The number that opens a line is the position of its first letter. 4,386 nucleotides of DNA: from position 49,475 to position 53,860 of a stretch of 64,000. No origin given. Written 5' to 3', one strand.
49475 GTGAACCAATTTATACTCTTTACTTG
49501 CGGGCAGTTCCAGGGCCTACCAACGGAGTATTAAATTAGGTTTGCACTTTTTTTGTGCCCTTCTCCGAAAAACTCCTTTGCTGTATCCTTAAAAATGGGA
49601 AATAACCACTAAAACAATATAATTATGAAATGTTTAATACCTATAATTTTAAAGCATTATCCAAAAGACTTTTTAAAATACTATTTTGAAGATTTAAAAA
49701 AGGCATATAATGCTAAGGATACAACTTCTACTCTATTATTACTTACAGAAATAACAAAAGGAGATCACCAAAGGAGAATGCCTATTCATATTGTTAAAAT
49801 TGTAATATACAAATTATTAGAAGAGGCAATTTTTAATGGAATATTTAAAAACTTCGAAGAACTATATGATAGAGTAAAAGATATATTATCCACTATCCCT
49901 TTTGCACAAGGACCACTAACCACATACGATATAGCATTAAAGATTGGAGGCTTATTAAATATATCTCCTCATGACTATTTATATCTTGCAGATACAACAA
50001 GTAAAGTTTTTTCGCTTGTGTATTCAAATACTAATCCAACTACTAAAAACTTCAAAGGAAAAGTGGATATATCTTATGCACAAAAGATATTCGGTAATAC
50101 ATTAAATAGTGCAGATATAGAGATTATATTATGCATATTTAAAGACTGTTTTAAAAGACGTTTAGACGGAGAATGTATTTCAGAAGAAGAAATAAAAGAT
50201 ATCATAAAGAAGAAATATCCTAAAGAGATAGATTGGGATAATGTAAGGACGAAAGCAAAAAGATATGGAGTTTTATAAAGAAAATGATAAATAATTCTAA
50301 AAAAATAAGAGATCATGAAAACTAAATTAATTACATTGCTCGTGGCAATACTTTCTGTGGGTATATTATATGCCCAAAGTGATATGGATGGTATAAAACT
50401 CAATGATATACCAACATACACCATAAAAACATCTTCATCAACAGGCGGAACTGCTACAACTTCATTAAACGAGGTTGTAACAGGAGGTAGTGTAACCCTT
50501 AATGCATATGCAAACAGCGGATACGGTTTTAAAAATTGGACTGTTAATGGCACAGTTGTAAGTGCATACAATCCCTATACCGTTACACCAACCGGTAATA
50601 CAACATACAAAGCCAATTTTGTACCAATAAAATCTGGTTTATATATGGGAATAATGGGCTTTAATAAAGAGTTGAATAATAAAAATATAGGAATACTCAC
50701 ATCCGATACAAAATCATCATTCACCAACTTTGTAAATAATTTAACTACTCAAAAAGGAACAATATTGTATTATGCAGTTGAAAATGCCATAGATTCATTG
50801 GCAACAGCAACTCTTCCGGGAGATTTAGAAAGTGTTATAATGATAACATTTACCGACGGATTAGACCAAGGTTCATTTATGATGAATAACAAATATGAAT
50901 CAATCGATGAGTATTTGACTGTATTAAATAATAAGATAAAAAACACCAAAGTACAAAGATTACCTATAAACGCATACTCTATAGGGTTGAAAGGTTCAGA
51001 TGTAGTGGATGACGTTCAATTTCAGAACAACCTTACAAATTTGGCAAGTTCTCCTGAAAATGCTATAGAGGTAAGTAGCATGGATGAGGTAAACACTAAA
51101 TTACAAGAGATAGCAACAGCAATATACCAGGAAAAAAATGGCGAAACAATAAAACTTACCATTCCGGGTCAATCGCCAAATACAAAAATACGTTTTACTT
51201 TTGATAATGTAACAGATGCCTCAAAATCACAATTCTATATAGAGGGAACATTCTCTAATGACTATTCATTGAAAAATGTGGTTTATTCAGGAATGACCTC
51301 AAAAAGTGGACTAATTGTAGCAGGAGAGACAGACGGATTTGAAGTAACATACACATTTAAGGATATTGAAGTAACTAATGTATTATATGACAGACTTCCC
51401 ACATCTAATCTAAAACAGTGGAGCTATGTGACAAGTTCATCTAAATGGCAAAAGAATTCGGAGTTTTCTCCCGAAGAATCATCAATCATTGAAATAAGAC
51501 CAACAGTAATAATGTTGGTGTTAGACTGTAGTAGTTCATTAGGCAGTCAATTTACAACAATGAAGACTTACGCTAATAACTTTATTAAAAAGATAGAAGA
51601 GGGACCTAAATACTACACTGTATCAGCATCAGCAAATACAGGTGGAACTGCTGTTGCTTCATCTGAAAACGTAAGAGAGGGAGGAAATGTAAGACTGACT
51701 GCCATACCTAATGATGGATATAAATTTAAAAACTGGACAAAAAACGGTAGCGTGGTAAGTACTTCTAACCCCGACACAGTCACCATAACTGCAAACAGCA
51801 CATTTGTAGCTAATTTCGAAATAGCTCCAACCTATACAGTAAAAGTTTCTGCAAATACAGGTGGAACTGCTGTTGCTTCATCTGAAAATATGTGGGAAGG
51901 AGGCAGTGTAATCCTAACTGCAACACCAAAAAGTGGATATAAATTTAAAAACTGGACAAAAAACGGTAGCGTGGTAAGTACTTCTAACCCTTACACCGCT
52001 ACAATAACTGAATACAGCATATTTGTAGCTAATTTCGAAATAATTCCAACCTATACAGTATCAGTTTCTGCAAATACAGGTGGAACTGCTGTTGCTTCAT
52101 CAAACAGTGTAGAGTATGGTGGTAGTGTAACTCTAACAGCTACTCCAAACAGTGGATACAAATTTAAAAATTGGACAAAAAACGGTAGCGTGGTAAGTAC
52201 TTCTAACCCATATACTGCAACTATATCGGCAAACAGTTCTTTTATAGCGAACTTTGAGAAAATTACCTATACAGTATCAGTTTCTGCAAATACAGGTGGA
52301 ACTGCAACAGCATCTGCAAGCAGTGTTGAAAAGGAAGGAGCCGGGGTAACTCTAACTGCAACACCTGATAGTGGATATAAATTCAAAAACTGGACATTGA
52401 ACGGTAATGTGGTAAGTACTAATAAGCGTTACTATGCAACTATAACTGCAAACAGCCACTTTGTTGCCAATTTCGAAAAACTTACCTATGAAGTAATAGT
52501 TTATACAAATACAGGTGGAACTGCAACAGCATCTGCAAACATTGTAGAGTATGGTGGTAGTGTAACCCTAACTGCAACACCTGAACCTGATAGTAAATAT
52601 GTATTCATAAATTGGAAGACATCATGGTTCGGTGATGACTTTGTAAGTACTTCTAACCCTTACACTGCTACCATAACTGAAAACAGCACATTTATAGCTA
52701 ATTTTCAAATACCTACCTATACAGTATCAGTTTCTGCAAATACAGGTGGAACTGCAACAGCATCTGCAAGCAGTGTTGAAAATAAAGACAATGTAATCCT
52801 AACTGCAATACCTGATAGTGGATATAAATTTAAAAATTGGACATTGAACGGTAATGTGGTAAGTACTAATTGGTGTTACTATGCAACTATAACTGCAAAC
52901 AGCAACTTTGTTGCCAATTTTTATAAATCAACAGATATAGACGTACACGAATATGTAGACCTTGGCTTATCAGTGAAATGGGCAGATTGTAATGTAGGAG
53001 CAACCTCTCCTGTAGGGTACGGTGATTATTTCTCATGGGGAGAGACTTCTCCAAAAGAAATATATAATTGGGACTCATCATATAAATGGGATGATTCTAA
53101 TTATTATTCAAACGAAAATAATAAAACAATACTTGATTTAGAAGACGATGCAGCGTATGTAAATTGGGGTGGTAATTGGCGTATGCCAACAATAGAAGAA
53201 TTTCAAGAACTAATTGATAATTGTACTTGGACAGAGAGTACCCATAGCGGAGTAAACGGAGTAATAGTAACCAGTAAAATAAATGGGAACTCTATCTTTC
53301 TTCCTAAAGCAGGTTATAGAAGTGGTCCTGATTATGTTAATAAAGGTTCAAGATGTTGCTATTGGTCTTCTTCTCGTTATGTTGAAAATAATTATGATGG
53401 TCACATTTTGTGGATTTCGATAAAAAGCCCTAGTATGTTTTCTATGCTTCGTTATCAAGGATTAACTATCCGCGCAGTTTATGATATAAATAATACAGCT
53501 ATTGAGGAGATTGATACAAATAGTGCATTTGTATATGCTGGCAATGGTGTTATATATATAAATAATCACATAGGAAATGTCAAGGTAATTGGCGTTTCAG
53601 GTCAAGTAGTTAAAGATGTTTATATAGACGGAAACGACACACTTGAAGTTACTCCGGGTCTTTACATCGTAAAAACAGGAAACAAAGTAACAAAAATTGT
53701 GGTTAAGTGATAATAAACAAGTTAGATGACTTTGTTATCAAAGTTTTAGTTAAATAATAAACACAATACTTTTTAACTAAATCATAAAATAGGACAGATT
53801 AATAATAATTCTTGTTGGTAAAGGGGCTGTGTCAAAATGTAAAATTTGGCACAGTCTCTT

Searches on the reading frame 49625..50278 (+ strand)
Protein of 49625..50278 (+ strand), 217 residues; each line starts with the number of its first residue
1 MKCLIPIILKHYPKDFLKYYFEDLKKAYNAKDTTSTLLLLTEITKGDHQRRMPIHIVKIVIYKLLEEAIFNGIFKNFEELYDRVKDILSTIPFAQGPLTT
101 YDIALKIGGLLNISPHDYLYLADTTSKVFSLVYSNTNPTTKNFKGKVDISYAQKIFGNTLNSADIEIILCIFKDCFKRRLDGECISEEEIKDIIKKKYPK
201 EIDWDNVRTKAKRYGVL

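Call 4: search_protein_families(library=pfam, proteins=[window:49625-50278:+])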
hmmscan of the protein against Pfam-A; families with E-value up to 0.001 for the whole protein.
window:49625-50278:+ (217 aa): 0 families

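Call 14: find_encoding_contigs(protein=window:49625-50278:+, flank=3000, max_places=10)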
Protein window:49625-50278:+ (217 aa): 8 contigs read that carry it; 2 places shown.
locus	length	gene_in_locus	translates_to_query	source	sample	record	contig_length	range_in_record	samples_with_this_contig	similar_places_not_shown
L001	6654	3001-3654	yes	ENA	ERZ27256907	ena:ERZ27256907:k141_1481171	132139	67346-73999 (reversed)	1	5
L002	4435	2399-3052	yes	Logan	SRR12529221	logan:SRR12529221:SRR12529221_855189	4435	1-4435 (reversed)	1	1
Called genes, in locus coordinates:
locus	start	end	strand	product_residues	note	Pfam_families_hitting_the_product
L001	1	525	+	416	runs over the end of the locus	PF01136:Peptidase_U32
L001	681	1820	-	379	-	PF07714:PK_Tyr_Ser-Thr, PF00069:Pkinase, PF03109:ABC1 (weak), PF06293:Kdo (weak), PF01636:APH (faint)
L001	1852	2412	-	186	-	-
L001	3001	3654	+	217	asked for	-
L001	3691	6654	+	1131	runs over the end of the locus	PF09479:Flg_new (faint), PF18998:Flg_new_2, PF07603:Lcl_C (faint)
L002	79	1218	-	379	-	PF07714:PK_Tyr_Ser-Thr, PF00069:Pkinase, PF03109:ABC1 (weak), PF06293:Kdo (weak), PF01636:APH (faint)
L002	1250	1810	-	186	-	-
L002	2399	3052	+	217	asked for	-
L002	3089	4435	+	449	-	?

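Call 19: find_homologous_proteins(query=window:49625-50278:+)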
Query window:49625-50278:+ (217 aa): 2 proteins with E <= 0.001 among 184 candidates.
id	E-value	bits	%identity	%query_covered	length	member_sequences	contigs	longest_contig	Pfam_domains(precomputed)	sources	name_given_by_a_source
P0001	1.0e-133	462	97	100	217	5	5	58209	-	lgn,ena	-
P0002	3.8e-23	101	40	94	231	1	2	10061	-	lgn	-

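Call 20: find_encoding_contigs(protein=P0002, flank=5000, max_places=6)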
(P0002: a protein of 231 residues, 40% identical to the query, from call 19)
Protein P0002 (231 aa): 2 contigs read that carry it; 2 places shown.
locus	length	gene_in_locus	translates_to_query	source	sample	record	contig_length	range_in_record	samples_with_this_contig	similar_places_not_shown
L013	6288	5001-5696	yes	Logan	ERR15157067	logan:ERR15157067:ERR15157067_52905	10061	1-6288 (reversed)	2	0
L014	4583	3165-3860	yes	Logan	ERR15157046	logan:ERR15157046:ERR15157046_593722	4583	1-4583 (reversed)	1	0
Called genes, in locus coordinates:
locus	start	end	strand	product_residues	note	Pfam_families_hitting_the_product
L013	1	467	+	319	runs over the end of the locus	-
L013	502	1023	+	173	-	-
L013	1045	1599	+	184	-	-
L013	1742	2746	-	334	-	PF01210:NAD_Gly3P_dh_N, PF02558:ApbA, PF08546:ApbA_C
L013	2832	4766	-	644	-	PF00069:Pkinase, PF07714:PK_Tyr_Ser-Thr, PF13306:LRR_5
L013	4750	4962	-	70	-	-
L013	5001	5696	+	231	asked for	-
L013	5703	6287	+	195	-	?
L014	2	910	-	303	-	?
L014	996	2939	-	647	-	PF00069:Pkinase, PF07714:PK_Tyr_Ser-Thr, PF13306:LRR_5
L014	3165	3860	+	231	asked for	-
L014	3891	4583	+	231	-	?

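Call 61: search_protein_families(library=ncbifam, proteins=[window:49625-50278:+], max_evalue=0.01)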
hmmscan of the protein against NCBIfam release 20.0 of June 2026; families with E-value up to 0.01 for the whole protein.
window:49625-50278:+ (217 aa): 0 families

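Call 62: search_protein_families(library=padloc, proteins=[window:49625-50278:+], max_evalue=0.01)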
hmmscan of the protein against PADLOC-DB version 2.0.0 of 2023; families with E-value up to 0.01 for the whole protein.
window:49625-50278:+ (217 aa): 0 families

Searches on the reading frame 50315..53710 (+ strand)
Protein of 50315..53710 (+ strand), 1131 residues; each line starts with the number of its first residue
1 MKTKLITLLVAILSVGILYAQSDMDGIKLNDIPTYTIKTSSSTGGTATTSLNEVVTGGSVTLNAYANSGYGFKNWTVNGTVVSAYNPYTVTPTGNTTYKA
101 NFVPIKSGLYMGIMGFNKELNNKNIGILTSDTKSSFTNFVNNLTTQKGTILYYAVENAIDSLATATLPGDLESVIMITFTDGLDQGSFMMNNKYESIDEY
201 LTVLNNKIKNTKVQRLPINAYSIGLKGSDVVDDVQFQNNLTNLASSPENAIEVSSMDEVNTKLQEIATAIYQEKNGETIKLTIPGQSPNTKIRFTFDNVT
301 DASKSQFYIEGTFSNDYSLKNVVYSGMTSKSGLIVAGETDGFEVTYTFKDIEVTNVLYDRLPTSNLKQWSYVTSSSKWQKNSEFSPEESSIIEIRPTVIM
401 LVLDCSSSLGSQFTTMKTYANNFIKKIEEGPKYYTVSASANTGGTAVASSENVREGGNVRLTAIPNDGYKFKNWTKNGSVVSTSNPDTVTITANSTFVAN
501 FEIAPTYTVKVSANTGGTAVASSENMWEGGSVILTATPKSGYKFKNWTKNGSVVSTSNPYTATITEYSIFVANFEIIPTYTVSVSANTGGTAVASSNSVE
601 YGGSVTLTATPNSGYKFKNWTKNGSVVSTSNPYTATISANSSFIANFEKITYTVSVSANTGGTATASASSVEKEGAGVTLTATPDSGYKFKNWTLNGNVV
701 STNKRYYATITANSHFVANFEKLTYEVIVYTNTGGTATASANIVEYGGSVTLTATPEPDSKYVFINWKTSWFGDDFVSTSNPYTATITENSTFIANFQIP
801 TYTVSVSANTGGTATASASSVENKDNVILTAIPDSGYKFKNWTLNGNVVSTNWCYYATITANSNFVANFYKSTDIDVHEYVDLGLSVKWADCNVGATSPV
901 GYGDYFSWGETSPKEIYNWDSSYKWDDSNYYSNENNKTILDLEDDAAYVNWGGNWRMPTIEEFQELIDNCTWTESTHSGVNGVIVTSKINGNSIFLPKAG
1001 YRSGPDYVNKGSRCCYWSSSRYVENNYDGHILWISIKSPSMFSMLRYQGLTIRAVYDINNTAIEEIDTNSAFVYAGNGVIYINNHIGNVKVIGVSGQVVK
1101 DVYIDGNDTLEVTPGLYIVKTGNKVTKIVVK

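Call 4: search_protein_families(library=pfam, proteins=[window:50315-53710:+])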
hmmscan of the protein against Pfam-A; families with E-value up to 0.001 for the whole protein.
window:50315-53710:+ (1131 aa): 4 families
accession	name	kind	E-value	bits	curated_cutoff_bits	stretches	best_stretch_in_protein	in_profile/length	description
PF18998.6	Flg_new_2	-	2.1e-86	284.4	23.6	7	580-650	1-72/73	Divergent InlB B-repeat domain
PF09479.16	Flg_new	-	4.7e-21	75.1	27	2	580-634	1-52/65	Listeria-Bacteroides repeat domain (List_Bact_rpt)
PF07603.17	Lcl_C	-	1.1e-05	26.1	34.9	1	921-1055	20-116/117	Lcl C-terminal domain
PF16820.11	PKD_3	-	0.00083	19.6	26.3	0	73-102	35-64/68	PKD-like domain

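Call 61: search_protein_families(library=ncbifam, proteins=[window:50315-53710:+], max_evalue=0.01)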
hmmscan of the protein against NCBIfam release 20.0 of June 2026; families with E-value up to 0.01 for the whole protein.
window:50315-53710:+ (1131 aa): 0 families

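Call 62: search_protein_families(library=padloc, proteins=[window:50315-53710:+], max_evalue=0.01)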
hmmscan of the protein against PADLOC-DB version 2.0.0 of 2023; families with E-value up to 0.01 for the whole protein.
window:50315-53710:+ (1131 aa): 0 families
